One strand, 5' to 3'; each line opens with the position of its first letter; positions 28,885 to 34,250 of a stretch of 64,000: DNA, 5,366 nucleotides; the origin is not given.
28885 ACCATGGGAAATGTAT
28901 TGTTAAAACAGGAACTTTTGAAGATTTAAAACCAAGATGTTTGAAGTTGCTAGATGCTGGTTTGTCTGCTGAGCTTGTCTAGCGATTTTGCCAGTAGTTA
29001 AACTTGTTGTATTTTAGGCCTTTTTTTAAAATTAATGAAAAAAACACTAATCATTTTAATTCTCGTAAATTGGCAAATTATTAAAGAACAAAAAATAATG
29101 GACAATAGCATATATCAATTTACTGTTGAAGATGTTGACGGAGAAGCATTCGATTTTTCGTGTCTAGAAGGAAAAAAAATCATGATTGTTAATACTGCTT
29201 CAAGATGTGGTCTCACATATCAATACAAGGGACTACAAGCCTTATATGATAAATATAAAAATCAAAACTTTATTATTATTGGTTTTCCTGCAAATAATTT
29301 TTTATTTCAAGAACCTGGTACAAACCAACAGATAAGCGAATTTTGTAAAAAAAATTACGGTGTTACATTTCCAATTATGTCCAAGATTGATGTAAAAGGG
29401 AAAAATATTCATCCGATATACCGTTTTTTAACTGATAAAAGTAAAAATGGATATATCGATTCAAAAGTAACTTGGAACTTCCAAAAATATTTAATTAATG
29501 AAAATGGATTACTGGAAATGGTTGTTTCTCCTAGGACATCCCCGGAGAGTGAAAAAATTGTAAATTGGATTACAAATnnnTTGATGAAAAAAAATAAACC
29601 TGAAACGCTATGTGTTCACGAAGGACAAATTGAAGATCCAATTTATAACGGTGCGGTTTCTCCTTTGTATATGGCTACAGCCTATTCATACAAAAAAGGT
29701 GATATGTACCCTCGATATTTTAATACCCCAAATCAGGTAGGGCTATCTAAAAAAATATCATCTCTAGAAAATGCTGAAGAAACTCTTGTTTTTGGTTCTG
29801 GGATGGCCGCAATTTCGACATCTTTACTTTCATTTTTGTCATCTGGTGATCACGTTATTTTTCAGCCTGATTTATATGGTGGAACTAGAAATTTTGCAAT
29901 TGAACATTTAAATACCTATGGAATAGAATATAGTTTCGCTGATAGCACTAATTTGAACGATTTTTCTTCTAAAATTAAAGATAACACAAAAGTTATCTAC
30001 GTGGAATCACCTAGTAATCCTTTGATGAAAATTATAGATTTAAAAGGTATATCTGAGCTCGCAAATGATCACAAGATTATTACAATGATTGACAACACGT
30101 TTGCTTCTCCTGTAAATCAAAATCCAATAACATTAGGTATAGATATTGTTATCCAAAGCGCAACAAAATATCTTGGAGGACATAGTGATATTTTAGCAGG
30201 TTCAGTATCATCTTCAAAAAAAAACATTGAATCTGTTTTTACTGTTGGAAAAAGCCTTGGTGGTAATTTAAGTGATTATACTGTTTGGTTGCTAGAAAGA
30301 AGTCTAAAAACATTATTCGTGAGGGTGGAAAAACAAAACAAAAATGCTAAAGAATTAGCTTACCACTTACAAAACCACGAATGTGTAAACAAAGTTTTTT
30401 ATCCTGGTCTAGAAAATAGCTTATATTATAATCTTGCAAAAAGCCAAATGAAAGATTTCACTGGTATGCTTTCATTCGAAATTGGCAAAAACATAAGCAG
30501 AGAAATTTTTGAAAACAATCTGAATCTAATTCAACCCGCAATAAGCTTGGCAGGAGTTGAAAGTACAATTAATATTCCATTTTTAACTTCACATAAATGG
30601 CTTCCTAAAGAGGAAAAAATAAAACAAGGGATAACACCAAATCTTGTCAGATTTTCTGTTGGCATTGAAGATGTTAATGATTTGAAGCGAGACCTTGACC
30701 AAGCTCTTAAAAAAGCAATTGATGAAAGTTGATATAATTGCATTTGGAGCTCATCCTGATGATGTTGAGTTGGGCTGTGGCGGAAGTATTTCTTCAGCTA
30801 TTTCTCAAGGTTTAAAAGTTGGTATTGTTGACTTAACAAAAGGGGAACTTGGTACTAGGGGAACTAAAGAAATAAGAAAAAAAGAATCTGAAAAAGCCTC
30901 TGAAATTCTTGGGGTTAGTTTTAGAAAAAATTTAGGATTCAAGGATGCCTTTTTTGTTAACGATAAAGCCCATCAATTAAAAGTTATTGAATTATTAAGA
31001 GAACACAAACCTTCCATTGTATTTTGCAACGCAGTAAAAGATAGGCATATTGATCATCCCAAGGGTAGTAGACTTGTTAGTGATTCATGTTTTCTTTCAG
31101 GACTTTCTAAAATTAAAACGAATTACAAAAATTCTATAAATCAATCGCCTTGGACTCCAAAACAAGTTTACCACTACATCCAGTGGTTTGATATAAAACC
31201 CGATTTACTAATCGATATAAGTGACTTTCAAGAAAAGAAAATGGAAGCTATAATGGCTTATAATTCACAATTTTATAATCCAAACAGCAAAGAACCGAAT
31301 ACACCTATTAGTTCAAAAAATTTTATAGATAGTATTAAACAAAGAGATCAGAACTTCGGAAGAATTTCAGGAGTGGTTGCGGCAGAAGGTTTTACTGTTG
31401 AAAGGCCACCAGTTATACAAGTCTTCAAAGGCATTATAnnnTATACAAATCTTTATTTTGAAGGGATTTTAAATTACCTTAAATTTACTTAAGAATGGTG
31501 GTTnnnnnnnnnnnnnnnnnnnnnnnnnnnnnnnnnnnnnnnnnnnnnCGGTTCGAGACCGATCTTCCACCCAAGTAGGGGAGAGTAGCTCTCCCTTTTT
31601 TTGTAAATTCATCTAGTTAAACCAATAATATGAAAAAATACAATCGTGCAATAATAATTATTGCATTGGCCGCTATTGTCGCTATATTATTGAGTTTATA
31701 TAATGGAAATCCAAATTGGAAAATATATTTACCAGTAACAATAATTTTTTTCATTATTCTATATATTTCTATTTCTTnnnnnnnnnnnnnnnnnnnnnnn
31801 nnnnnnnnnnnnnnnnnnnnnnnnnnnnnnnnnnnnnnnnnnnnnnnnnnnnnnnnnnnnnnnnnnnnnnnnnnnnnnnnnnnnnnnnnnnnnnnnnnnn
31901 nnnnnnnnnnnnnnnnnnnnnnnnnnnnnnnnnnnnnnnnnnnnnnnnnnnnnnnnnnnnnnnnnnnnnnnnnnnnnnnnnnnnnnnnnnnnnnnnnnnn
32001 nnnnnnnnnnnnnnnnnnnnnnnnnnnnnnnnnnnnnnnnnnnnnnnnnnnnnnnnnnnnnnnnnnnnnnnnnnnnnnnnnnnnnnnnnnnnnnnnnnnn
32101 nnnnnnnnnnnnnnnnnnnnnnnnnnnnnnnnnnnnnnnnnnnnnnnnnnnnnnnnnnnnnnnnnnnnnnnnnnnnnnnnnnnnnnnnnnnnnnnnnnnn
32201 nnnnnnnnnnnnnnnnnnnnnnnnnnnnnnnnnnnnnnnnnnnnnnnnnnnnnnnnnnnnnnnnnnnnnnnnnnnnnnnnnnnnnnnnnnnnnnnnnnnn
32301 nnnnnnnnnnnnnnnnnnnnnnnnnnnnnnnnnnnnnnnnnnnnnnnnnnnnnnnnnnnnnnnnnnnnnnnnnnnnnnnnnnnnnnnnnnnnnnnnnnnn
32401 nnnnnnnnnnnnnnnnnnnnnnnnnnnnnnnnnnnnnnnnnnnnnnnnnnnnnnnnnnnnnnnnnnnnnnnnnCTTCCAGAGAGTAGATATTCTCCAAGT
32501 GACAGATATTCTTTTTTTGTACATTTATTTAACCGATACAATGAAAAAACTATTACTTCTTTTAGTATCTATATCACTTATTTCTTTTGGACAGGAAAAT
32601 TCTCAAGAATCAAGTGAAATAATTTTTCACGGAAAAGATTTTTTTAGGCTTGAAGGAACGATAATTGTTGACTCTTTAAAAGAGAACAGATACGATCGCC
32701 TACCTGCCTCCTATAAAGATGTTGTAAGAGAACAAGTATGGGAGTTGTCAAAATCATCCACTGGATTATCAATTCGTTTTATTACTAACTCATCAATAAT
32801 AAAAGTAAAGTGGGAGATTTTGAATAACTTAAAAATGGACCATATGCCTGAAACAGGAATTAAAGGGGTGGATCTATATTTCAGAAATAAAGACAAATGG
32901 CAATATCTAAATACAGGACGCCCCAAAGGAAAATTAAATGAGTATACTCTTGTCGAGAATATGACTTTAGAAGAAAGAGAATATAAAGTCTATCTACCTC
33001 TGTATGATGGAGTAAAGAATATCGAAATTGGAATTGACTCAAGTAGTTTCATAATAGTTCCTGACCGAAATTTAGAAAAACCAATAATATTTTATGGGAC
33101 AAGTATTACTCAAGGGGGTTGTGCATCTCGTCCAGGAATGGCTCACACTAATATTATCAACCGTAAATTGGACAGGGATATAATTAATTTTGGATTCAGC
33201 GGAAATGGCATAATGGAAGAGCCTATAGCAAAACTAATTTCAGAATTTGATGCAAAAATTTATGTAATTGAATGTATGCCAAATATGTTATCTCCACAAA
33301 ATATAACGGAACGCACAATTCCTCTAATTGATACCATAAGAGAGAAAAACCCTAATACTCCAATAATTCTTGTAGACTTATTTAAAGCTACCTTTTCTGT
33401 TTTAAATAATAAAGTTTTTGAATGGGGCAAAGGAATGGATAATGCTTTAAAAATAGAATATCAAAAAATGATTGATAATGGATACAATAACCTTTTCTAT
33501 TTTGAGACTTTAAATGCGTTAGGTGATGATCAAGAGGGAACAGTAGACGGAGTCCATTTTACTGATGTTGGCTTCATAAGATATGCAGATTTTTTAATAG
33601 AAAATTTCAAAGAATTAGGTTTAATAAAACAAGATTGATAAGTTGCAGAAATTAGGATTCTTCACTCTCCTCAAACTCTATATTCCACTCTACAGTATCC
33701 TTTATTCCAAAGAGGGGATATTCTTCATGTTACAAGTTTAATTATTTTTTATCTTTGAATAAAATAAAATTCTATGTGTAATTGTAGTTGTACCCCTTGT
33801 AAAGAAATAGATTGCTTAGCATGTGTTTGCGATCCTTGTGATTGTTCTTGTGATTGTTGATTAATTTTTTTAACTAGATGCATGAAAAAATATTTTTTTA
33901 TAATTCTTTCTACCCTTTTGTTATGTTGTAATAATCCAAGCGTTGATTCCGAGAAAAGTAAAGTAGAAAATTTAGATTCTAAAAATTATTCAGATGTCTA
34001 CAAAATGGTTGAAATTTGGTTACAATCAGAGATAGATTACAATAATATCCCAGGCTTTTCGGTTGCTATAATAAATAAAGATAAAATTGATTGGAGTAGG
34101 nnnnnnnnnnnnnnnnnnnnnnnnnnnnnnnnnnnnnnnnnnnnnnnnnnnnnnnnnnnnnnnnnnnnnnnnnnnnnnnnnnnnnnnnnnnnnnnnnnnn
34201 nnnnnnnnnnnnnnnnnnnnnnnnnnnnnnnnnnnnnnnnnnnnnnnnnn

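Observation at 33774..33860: Unannotated 28-codon ORF encoding 11 cysteines (metallothionein-like or RiPP-like peptide)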

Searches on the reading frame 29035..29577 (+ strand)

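Call 10: search_protein_families(library=pfam, proteins=[window:29035-29577:+])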
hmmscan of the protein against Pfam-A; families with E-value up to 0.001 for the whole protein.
window:29035-29577:+ (181 aa): 3 families
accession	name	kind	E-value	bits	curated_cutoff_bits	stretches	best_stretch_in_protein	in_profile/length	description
PF00255.25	GSHPx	-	2.7e-37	127.1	27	1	26-132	1-107/108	Glutathione peroxidase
PF08534.16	Redoxin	-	5.5e-05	23.4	26.6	1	27-116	7-92/148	Redoxin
PF00578.27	AhpC-TSA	-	0.00019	21.8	26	1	26-117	5-89/124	AhpC/TSA family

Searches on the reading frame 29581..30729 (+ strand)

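Call 10: search_protein_families(library=pfam, proteins=[window:29581-30729:+])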
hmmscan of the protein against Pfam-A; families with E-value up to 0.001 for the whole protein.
window:29581-30729:+ (383 aa): 4 families
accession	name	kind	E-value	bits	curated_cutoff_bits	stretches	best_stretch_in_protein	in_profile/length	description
PF01053.26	Cys_Met_Meta_PP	-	2.2e-119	398.9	27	1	8-377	1-381/381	Cys/Met metabolism PLP-dependent enzyme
PF00155.27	Aminotran_1_2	-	1.5e-09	38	19.7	1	46-182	38-196/361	Aminotransferase class I and II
PF00266.25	Aminotran_5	-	7.9e-05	22.2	21.5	1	122-199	126-204/371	Aminotransferase class-V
PF06838.17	Met_gamma_lyase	-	0.00012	21.3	24.2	1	66-217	71-244/405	Methionine gamma-lyase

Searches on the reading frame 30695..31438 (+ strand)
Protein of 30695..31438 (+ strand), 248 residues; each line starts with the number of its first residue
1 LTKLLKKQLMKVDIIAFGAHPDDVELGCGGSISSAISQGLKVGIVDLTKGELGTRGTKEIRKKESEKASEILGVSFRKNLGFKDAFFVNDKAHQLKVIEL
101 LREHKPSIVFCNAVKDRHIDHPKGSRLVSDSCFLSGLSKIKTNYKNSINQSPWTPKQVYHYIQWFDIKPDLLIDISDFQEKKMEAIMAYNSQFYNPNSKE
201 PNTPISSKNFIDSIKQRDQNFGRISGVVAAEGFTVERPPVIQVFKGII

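Call 10: search_protein_families(library=pfam, proteins=[window:30695-31438:+])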
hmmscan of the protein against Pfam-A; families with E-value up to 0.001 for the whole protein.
window:30695-31438:+ (248 aa): 1 family
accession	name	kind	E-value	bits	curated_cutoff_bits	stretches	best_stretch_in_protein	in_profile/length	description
PF02585.22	PIG-L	-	2.2e-22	80.4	28.2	1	16-129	2-126/129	GlcNAc-PI de-N-acetylase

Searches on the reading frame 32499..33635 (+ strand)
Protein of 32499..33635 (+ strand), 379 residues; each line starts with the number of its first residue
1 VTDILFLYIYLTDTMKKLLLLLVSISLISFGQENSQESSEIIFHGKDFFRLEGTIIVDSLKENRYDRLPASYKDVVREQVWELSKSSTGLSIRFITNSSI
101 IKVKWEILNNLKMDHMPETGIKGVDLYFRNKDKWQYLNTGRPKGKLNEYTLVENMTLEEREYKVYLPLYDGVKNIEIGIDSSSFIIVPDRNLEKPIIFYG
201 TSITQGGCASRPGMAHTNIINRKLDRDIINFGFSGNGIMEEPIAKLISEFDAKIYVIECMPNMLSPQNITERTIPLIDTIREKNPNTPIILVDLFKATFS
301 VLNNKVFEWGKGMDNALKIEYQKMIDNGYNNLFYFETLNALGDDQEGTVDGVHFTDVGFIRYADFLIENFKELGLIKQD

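Call 10: search_protein_families(library=pfam, proteins=[window:32499-33635:+])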
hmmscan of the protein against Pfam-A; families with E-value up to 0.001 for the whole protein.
window:32499-33635:+ (379 aa): 3 families
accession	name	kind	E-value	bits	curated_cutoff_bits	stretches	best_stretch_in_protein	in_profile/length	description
PF14606.12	Lipase_GDSL_3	-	6.7e-57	193.1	27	1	193-366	1-173/178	GDSL-like Lipase/Acylhydrolase family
PF14607.12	GxDLY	-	4.1e-46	156.9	27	1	51-183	11-144/146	N-terminus of Esterase_SGNH_hydro-type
PF13472.12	Lipase_GDSL_2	-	4.4e-07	31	32.9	1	198-358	1-175/178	GDSL-like Lipase/Acylhydrolase family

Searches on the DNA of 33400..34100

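Call 7: search_rna_families(source=window, start=33400, end=34100, threshold=evalue, max_evalue=10)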
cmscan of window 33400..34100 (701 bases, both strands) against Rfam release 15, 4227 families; matches with E-value up to 10: 3.
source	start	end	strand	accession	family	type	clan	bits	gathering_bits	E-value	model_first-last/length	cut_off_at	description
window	33456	33478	-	RF01354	CRISPR-DR45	Gene; CRISPR;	-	19.4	37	1.6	1-24/24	no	CRISPR RNA direct repeat element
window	33609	33666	+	RF04335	Plastid-rpl20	Cis-reg;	-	18.2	53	7.5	1-80/80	no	Plastid-rpl20 3UTR RNA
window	33602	33704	-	RF02111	IS009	Gene;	-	10.8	117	5.3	1-199/199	no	IS009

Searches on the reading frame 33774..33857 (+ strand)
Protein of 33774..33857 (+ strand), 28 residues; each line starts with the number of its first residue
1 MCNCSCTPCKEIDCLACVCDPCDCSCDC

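Call 14: search_protein_families(library=ncbifam, proteins=[window:33774-33857:+], max_evalue=10)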
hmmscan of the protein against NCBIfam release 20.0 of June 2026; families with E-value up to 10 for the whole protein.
seq(28 aa): 0 families

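Call 15: search_protein_families(library=pfam, proteins=[window:33774-33857:+], max_evalue=10)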
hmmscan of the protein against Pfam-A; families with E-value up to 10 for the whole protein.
seq(28 aa): 0 families

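Call 20: list_cluster_members(proteins=[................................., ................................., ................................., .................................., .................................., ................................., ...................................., window:33774-33857:+, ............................, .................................])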
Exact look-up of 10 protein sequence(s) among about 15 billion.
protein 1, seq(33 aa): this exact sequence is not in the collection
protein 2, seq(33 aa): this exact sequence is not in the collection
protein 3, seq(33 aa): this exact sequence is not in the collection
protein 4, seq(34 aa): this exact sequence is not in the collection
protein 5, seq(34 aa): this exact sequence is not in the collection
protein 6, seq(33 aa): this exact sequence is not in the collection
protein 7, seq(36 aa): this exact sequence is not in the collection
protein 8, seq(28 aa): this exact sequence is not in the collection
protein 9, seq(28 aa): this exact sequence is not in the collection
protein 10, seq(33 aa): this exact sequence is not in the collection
